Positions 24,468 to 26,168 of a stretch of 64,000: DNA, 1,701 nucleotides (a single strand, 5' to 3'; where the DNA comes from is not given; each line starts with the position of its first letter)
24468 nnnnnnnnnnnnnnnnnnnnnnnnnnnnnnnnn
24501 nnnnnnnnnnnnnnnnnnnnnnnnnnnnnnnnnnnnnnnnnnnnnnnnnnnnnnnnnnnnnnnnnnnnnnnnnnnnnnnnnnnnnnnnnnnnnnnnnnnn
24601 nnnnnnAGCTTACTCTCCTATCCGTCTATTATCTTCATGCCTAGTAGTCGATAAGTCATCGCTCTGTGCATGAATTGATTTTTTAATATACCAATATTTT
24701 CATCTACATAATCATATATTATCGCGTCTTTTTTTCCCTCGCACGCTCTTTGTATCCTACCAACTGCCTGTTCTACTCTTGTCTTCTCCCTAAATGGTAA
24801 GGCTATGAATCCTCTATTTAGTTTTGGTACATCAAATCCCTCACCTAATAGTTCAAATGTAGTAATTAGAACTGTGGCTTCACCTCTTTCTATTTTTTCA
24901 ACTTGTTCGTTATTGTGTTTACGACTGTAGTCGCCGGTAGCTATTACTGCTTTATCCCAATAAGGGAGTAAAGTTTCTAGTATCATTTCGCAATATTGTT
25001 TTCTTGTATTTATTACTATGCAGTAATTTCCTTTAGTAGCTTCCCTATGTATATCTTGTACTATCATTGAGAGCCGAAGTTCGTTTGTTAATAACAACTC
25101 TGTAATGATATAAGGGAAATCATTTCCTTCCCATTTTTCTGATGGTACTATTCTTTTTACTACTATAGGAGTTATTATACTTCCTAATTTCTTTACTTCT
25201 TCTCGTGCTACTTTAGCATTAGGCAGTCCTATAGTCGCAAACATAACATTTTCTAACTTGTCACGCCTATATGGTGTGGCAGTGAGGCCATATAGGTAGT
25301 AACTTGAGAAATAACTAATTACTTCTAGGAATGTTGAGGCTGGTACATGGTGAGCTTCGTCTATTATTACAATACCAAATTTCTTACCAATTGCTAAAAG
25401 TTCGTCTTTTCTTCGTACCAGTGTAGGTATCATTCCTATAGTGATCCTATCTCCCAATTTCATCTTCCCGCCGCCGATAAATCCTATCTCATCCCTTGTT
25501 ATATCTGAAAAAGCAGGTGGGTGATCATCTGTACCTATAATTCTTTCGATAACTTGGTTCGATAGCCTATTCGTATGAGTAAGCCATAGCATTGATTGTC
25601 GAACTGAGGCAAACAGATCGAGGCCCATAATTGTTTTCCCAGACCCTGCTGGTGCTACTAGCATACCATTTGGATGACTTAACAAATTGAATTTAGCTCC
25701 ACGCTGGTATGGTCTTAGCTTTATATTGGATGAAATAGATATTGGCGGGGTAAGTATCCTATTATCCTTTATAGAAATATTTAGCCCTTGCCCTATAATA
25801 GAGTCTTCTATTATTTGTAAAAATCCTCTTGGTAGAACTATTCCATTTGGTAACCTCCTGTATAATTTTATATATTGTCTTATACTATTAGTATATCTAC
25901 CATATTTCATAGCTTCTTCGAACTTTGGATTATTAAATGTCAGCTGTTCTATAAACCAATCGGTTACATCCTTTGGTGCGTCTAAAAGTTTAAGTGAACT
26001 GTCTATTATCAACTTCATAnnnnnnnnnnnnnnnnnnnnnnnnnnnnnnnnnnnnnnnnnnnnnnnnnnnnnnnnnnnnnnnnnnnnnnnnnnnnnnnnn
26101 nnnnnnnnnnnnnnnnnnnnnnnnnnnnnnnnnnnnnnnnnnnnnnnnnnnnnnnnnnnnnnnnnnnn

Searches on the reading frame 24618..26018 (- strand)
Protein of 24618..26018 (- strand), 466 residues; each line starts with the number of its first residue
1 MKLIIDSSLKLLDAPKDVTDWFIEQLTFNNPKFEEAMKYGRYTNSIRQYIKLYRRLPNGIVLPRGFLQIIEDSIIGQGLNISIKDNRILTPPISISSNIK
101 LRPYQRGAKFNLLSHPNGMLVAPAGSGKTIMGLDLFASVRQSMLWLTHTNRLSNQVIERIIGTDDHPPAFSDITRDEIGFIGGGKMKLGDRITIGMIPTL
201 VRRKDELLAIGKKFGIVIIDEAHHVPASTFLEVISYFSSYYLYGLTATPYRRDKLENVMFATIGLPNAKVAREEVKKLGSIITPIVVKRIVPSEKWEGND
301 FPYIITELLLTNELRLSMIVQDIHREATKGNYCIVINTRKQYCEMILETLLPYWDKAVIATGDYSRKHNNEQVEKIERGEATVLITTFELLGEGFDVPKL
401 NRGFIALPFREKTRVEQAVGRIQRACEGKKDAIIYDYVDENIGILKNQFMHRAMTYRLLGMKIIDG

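Call 65: search_protein_families(library=phrogs, max_evalue=0.001, proteins=[window:24618-26018:-])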
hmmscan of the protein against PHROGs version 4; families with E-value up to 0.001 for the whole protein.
window:24618-26018:- (466 aa): 7 families
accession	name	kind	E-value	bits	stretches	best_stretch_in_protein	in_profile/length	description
phrog_16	-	DNA, RNA and nucleotide metabolism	2.5e-59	202.4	1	59-448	239-616/986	DNA helicase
phrog_9690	-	DNA, RNA and nucleotide metabolism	4.8e-19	69.5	1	213-440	40-271/306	DNA helicase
phrog_16259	-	DNA, RNA and nucleotide metabolism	7.5e-08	33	1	7-227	11-238/330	DNA helicase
phrog_62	-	DNA, RNA and nucleotide metabolism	1.9e-06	26.6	1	95-251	691-851/1881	DNA helicase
phrog_3830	-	unknown function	3.4e-06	26.5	0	216-253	400-440/1032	-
phrog_14619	-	DNA, RNA and nucleotide metabolism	6.5e-05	23.6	1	98-201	117-220/314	DNA helicase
phrog_17901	-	DNA, RNA and nucleotide metabolism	0.00068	21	0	374-440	4-70/109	DNA helicase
